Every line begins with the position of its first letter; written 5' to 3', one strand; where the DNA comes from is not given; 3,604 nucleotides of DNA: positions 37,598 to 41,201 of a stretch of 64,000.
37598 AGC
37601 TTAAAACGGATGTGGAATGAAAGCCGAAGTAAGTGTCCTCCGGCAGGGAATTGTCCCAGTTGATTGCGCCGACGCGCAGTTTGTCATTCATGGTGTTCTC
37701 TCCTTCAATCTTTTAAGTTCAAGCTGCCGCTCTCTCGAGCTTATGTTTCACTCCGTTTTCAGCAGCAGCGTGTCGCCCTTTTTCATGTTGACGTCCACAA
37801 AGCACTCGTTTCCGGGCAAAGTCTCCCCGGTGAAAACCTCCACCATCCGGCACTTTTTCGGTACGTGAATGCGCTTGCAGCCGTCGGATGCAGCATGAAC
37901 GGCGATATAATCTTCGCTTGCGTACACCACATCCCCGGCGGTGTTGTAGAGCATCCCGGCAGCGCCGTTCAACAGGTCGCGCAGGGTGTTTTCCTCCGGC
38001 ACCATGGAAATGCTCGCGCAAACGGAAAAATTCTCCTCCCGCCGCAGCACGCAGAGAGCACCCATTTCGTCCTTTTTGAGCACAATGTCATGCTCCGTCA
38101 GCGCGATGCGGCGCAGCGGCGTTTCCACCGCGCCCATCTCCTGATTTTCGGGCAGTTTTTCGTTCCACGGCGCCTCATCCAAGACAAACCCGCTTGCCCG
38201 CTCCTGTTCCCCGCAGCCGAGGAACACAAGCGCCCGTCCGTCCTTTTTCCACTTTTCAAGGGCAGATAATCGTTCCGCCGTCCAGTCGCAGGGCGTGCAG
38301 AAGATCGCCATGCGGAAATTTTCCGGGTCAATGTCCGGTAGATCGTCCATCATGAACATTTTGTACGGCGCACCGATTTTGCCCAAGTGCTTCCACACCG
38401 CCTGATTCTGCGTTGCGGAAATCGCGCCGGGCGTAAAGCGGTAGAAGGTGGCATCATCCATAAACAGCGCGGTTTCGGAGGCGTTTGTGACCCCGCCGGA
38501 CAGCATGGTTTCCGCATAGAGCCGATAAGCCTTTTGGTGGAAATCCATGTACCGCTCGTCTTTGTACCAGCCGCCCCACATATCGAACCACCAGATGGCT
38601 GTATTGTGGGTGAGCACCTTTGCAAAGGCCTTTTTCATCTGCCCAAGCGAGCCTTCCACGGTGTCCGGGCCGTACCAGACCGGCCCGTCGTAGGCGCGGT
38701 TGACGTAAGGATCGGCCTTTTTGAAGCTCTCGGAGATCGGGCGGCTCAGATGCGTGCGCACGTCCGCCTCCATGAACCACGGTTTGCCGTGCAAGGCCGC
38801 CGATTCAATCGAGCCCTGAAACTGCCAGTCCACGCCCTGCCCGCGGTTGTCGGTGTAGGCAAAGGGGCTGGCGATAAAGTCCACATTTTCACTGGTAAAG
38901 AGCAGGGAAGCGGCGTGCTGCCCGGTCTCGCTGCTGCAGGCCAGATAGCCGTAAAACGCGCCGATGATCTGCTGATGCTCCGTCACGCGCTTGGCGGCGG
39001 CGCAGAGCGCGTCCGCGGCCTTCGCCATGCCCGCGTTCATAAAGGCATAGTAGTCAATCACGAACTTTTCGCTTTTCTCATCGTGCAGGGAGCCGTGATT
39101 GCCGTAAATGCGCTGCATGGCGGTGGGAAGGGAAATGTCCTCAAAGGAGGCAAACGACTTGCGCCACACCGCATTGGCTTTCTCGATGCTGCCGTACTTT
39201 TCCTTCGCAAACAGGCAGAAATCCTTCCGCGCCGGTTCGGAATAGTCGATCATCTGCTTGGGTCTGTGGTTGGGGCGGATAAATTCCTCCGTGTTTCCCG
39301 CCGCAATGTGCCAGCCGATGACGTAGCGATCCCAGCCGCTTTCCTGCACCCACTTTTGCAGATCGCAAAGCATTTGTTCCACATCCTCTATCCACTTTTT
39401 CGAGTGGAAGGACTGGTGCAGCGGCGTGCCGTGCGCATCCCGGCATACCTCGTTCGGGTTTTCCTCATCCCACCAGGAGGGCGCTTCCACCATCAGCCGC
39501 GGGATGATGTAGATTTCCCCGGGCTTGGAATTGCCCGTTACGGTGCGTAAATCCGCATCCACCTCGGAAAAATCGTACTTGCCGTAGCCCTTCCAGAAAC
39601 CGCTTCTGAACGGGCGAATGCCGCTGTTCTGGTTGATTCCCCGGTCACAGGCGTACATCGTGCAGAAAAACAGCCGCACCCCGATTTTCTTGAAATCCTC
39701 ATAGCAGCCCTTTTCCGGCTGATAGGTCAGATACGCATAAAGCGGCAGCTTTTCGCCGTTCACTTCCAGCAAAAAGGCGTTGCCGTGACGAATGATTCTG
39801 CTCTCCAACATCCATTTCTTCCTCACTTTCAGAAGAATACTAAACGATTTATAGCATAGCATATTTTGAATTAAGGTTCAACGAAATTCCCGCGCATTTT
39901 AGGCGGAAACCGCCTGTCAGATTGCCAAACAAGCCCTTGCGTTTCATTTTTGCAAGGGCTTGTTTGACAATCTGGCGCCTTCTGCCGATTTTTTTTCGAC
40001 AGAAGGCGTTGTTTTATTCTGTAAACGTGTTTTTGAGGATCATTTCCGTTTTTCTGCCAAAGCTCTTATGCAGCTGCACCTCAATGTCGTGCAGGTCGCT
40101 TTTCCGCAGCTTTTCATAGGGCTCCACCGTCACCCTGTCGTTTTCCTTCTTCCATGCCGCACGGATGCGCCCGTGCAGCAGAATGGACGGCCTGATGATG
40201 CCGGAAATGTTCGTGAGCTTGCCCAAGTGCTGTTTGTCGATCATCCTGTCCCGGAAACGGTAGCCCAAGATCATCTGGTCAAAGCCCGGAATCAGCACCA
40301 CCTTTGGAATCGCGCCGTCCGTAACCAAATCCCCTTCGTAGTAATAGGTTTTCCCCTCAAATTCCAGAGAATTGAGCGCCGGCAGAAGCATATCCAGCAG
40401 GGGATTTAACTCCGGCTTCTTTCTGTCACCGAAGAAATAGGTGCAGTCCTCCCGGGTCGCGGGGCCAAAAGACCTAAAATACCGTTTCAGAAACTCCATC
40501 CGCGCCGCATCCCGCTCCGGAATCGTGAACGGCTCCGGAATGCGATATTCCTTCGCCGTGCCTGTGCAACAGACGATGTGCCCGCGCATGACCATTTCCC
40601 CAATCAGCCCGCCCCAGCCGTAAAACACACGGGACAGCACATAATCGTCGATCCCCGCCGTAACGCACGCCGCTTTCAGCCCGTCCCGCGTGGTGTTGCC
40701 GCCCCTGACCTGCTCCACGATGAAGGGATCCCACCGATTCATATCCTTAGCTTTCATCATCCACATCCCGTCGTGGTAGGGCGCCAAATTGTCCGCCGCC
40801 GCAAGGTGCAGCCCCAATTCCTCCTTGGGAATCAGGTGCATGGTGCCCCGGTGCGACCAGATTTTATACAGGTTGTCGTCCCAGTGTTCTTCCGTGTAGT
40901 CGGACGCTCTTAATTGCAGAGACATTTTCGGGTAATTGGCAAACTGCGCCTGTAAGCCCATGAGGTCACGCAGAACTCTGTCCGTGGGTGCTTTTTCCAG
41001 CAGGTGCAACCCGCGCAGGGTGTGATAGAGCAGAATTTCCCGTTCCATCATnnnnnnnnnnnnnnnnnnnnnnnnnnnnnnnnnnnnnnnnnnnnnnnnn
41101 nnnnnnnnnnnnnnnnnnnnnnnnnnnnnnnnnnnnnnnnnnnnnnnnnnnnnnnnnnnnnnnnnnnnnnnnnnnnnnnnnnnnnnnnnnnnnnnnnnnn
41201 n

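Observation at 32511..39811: Candidate new system: glycyl radical enzyme operon embedded among cytoplasmic glycosidase-like and esterase genes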

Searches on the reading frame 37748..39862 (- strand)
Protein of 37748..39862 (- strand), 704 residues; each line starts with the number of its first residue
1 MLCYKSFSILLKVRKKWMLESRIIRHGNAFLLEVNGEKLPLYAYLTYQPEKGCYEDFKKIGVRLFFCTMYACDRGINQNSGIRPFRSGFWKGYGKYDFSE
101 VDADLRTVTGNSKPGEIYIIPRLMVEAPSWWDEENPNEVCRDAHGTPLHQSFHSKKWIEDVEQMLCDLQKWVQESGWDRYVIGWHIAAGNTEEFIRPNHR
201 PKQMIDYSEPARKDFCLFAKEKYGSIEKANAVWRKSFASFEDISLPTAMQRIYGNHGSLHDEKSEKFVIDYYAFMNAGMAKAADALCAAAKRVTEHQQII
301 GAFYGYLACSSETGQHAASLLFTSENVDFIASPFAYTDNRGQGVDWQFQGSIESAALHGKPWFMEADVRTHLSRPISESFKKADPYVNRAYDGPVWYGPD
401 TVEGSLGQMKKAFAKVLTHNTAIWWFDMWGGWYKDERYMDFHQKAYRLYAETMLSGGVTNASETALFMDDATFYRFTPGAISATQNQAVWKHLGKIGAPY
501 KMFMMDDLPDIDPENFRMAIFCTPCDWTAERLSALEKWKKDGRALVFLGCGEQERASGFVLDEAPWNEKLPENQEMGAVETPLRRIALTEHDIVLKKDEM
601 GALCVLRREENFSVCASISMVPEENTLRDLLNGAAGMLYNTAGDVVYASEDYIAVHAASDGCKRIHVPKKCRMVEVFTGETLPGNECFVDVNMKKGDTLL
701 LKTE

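Call 3: search_protein_families(library=pfam, proteins=[window:37748-39862:-], max_evalue=0.01)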
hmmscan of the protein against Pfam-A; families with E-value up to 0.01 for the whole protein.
window:37748-39862:- (704 aa): 2 families
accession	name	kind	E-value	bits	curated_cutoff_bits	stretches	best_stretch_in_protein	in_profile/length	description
PF02449.21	Glyco_hydro_42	-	1.2e-10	41.8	21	1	126-363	71-294/376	Beta-galactosidase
PF01373.23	Glyco_hydro_14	-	0.00028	20.4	27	1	207-293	182-263/402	Glycosyl hydrolase family 14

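Call 4: search_protein_families(library=ncbifam, proteins=[window:37748-39862:-], max_evalue=0.01)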
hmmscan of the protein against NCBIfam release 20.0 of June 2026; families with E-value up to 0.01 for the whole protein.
window:37748-39862:- (704 aa): 0 families

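Call 28: find_homologous_proteins(query=window:37748-39811:-, max_evalue=0.00001)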
Query window:37748-39811:- (687 aa): 419 proteins with E <= 0.00001 among 4691 candidates; the best 120 are listed.
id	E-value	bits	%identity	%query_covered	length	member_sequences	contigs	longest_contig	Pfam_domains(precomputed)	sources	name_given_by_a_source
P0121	0.0e+0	1645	100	100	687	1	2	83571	PF02449.22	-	-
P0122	7.2e-297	1004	60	100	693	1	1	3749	PF02449.22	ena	-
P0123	3.3e-291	986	59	100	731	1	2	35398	PF02449.22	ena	-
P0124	2.0e-290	983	60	100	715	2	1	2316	PF02449.22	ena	-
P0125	6.3e-288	975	59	100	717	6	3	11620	PF02449.22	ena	-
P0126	3.5e-286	969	59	100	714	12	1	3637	PF02449.22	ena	-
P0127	1.1e-285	967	60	100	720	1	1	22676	PF02449.22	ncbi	-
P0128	1.9e-283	960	59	100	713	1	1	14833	PF02449.22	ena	-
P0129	8.2e-283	958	58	100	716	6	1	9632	PF02449.22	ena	-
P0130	1.4e-281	954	58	100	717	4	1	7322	PF02449.22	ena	-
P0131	3.9e-281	952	57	100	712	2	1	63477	PF02449.22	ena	-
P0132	1.5e-280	950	58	100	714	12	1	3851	PF02449.22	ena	-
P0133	1.3e-279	947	58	100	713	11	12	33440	PF02449.22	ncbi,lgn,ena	-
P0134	6.0e-279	945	58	100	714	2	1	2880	PF02449.22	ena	-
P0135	3.3e-275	933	58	100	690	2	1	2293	-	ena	-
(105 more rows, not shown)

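Call 40: search_solved_structures(query=window:37748-39811:-, max_evalue=1)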
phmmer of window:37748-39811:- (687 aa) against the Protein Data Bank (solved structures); distinct sequences matched with E-value up to 1: 3.
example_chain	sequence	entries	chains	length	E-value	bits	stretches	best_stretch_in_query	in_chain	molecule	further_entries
4uoq_A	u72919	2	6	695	0.0023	19.2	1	186-350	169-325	BETA-GALACTOSIDASE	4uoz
4uni_A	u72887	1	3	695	0.0045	18.3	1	186-348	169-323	BETA-GALACTOSIDASE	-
3voc_A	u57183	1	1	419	0.0057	17.9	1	189-252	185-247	Beta/alpha-amylase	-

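Call 58: predict_structure(alignment_id=A3)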
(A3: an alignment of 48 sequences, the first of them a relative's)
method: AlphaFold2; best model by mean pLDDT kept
length: 687 residues; sequences in the alignment: 48
mean_pLDDT: 93.6   pTM: 0.93
mean pLDDT of the five models: 93.6, 93.5, 93.4, 93.3, 93.2
residues with pLDDT >= 90: 565; 70-90: 113; 50-70: 9; < 50: 0
segments of 3 or more residues with pLDDT < 50: none
pLDDT, mean of each block of 10 residues (from residue 1): 96 97 97 94 97 91 89 97 97 97 96 96 95 95 98 98 98 90 90 98 98 98 98 95 94 96 97 98 89 87 96 93 87 94 96 91 89 85 92 97 96 88 98 98 96 92 86 90 95 96 91 96 97 88 90 69 90 95 95 96 91 96 95 96 95 92 86 94 95
secondary structure, 60 per line:
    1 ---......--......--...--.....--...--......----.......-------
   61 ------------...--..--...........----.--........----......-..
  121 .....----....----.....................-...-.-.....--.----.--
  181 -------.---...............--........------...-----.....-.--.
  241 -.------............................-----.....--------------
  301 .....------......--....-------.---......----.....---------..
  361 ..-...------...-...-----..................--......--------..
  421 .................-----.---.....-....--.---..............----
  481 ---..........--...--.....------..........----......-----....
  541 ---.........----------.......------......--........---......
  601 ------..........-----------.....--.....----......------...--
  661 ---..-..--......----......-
elements in order: E4-9 E12-17 E20-22 E25-29 H37-42 E47-53 E73-75 H82-92 E100-107 H112-117 E122-125 E130-133 H138-158 E166-170 H192-206 H209-216 H231-235 H249-276 E282-286 H301-305 E312-317 H320-323 H335-340 E345-349 H359-362 H385-402 E405-410 H419-437 E447-451 H453-456 H463-476 E484-487 H488-493 E501-505 H512-521 E526-531 H537-540 E544-552 E563-569 E576-581 E584-591 E595-600 H607-616 E628-632 E635-639 E644-649 E656-658 E671-676 E681-686

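Call 63: fold_search(model_id=the predicted structure, library=pdb)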
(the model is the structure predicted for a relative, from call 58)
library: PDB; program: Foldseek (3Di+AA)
matches with E <= 10: 1186; with E <= 0.001: 240
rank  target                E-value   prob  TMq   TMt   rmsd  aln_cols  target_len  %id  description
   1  3tts_A                8.3e-26  1.00  0.62  0.63   7.5       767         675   13  Crystal structure of beta-galactosidase from Bacillus circulans sp. alkalophilus (released 2012-03-21)
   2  4ucf_C                1.4e-24  1.00  0.66  0.66   6.5       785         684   14  Crystal structure of Bifidobacterium bifidum beta-galactosidase in complex with alpha-galactose (released 2016-01-20)
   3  5dfa_B                4.9e-24  1.00  0.60  0.61   7.7       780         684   12  3D structure of the E323A catalytic mutant of Gan42B, a GH42 beta-galactosidase from G. stearothermophilus (released 2015-12-09)
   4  4uzs_C                6.1e-24  1.00  0.64  0.64   7.0       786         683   15  Crystal structure of Bifidobacterium bifidum beta-galactosidase (released 2015-09-30)
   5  4uzs_A                1.7e-23  1.00  0.63  0.63   6.9       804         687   14  Crystal structure of Bifidobacterium bifidum beta-galactosidase (released 2015-09-30)
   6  8ibt_A                1.7e-23  1.00  0.65  0.65   6.7       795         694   12  Crystal structure of GH42 beta-galactosidase BiBga42A from Bifidobacterium longum subspecies infantis E318S mutant in  (released 2023-06-07)
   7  4uzs_B                3.0e-23  1.00  0.64  0.65   6.6       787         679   14  Crystal structure of Bifidobacterium bifidum beta-galactosidase (released 2015-09-30)
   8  4oif_B                3.0e-23  1.00  0.62  0.62   7.5       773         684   13  3D structure of Gan42B, a GH42 beta-galactosidase from G. (released 2015-02-04)
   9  6y2k                  3.3e-23  1.00  0.61  0.64   7.0       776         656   14  Crystal structure of beta-galactosidase from the psychrophilic Marinomonas ef1 (released 2020-05-20)
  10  8ibs_A                3.9e-23  1.00  0.63  0.63   7.1       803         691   13  Crystal structure of GH42 beta-galactosidase BiBga42A from Bifidobacterium longum subspecies infantis E160A/E318A muta (released 2023-06-07)
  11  4ucf_A                4.2e-23  1.00  0.62  0.63   6.8       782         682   15  Crystal structure of Bifidobacterium bifidum beta-galactosidase in complex with alpha-galactose (released 2016-01-20)
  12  4oif_A                5.3e-23  1.00  0.62  0.62   7.5       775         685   13  3D structure of Gan42B, a GH42 beta-galactosidase from G. (released 2015-02-04)
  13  8ibt_B                5.6e-23  1.00  0.64  0.64   6.7       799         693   13  Crystal structure of GH42 beta-galactosidase BiBga42A from Bifidobacterium longum subspecies infantis E318S mutant in  (released 2023-06-07)
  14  5dfa_A                8.4e-23  1.00  0.64  0.64   7.3       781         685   13  3D structure of the E323A catalytic mutant of Gan42B, a GH42 beta-galactosidase from G. stearothermophilus (released 2015-12-09)
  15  4uni_C                8.9e-23  1.00  0.63  0.63   6.9       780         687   13  beta-(1,6)-galactosidase from Bifidobacterium animalis subsp. lactis Bl-04 in complex with galactose (released 2014-10-15)
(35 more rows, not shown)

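Call 67: find_encoding_contigs(protein=P0131, flank=9000, max_places=1)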
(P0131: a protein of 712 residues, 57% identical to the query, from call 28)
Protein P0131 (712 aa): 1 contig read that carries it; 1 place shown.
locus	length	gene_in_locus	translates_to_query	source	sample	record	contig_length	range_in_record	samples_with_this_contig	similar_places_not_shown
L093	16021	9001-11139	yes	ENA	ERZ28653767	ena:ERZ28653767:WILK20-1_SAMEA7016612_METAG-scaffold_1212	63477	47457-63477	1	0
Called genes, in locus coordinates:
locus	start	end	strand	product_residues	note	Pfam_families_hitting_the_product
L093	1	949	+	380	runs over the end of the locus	PF14199:DUF4317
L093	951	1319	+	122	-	-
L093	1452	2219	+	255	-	PF00756:Esterase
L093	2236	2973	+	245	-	PF09335:VTT_dom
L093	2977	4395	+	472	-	PF07261:DnaB_2 (faint)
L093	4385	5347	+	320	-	PF00308:Bac_DnaA (weak), PF01695:IstB_IS21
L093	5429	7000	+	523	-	PF07969:Amidohydro_3, PF01979:Amidohydro_1 (faint), PF07969:Amidohydro_3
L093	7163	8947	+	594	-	PF07228:SpoIIE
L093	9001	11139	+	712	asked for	PF02449:Glyco_hydro_42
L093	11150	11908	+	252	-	PF12146:Hydrolase_4 (faint), PF12697:Abhydrolase_6, PF00326:Peptidase_S9 (weak)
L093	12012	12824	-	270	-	PF00596:Aldolase_II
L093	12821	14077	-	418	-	PF06134:RhaA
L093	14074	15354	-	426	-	PF00370:FGGY_N, PF02782:FGGY_C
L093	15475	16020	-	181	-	?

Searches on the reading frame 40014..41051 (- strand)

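Call 3: search_protein_families(library=pfam, proteins=[window:40014-41051:-], max_evalue=0.01)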
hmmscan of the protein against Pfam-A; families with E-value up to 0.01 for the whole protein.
window:40014-41051:- (345 aa): 1 family
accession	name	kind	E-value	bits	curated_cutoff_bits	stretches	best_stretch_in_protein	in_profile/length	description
PF06224.18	AlkZ-like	-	1.4e-32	114.1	25.9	1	27-327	1-323/329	DNA glycosylase AlkZ-like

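Call 4: search_protein_families(library=ncbifam, proteins=[window:40014-41051:-], max_evalue=0.01)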
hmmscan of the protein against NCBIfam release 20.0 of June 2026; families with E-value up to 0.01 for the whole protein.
window:40014-41051:- (345 aa): 0 families
